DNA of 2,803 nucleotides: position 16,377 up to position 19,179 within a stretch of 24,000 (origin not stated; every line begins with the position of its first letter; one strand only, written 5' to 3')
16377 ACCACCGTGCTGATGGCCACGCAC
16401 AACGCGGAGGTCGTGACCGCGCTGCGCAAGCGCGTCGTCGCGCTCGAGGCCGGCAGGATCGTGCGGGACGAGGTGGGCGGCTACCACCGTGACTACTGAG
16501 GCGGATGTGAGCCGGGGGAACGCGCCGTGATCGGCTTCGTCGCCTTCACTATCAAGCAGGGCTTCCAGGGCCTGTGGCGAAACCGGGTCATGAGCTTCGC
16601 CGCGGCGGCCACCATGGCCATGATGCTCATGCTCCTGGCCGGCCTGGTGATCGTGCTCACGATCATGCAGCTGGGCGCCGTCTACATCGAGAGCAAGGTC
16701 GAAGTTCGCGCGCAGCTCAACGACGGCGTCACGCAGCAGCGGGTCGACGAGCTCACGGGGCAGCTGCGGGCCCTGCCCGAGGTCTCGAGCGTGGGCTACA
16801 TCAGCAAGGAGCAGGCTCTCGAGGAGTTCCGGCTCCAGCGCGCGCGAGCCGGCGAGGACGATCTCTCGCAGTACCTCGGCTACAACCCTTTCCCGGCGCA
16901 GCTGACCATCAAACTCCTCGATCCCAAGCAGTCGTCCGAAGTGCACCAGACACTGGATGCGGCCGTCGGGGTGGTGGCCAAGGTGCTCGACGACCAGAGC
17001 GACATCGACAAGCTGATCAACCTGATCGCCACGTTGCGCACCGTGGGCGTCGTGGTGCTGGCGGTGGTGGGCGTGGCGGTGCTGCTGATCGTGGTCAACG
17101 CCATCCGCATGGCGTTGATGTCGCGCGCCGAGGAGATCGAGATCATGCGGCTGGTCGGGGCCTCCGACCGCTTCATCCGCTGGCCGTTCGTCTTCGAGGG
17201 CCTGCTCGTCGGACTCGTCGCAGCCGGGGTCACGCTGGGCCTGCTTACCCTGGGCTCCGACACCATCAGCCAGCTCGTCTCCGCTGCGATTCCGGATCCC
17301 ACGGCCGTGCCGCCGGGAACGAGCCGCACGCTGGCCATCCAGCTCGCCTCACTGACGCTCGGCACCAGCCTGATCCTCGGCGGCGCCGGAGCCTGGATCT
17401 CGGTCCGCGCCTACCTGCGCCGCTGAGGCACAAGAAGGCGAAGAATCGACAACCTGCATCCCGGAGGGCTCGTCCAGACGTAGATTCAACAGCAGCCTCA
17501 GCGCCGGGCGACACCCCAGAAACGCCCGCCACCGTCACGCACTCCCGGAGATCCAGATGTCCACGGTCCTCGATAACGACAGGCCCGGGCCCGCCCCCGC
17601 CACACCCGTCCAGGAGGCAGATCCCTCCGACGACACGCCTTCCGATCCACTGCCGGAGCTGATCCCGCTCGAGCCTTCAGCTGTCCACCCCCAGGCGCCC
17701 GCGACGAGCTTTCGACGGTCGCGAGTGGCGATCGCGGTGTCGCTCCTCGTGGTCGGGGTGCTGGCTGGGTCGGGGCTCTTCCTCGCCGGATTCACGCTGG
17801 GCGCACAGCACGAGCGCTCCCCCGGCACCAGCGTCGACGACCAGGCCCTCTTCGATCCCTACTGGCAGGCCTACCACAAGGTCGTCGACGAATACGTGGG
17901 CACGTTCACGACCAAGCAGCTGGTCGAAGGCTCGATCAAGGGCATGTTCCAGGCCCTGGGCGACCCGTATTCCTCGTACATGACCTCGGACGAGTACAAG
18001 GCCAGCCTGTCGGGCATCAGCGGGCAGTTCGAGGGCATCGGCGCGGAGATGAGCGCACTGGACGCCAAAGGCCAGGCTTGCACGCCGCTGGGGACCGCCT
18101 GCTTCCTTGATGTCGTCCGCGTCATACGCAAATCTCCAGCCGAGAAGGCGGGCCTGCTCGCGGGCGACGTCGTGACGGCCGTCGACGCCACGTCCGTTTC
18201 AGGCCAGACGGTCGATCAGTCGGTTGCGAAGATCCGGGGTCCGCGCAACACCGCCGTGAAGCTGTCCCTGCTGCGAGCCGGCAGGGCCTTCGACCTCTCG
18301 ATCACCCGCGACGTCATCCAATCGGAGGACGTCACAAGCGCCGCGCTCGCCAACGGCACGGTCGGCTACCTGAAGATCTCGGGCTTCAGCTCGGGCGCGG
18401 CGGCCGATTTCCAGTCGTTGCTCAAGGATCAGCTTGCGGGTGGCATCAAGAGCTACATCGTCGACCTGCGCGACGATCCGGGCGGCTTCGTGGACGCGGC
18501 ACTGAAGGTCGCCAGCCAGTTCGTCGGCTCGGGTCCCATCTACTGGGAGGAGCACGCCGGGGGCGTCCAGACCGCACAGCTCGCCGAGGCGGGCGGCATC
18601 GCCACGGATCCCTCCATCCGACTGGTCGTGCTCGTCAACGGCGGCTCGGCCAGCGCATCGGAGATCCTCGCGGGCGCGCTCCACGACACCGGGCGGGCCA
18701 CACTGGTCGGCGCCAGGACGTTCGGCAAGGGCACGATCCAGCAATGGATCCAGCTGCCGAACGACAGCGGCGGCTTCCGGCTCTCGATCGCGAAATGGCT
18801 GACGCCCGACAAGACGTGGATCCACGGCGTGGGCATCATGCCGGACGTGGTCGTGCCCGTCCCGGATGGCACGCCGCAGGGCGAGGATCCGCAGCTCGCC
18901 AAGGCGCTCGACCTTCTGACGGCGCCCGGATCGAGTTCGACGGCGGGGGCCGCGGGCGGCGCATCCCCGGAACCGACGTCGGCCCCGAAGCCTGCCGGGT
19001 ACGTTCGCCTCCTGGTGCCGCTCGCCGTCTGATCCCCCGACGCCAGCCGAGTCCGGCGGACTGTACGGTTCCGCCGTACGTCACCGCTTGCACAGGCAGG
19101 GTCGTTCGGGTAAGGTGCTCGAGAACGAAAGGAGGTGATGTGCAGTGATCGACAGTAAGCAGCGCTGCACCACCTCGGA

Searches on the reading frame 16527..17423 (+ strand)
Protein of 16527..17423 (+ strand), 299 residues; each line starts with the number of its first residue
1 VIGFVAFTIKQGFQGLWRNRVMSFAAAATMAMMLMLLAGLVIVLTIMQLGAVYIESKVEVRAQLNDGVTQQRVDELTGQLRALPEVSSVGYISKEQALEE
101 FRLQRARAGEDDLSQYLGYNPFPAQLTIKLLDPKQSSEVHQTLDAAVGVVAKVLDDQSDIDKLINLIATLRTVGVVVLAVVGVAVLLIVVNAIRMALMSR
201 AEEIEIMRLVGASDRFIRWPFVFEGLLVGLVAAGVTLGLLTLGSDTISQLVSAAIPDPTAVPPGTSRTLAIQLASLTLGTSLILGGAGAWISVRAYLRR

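Call 60: search_protein_families(library=pfam, proteins=[window:16527-17423:+])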
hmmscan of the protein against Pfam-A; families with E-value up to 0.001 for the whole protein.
window:16527-17423:+ (299 aa): 2 families
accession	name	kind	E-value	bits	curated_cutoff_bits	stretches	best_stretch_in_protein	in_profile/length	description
PF18075.7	FtsX_ECD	-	3e-17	63.5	23.5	1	58-149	1-93/96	FtsX extracellular domain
PF02687.27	FtsX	-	2.5e-12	47.4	25.5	1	176-296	2-115/120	FtsX-like permease C-terminal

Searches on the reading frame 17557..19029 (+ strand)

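Call 60: search_protein_families(library=pfam, proteins=[window:17557-19029:+])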
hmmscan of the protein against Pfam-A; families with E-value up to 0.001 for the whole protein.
window:17557-19029:+ (491 aa): 5 families
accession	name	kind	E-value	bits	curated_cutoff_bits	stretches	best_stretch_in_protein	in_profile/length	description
PF03572.23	Peptidase_S41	-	4e-45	153.8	24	1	269-433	2-165/165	Peptidase family S41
PF22694.1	CtpB_N-like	-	1.7e-11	44.9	27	1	103-144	42-83/85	Activating protease CtpB N-terminal domain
PF17820.7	PDZ_6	-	3.8e-10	39.8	27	1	186-240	2-54/54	PDZ domain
PF00595.29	PDZ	-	6.2e-07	30.1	23.2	1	186-237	29-79/81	PDZ domain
PF13180.12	PDZ_2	-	8.3e-07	29.7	27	1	186-249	16-78/80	PDZ domain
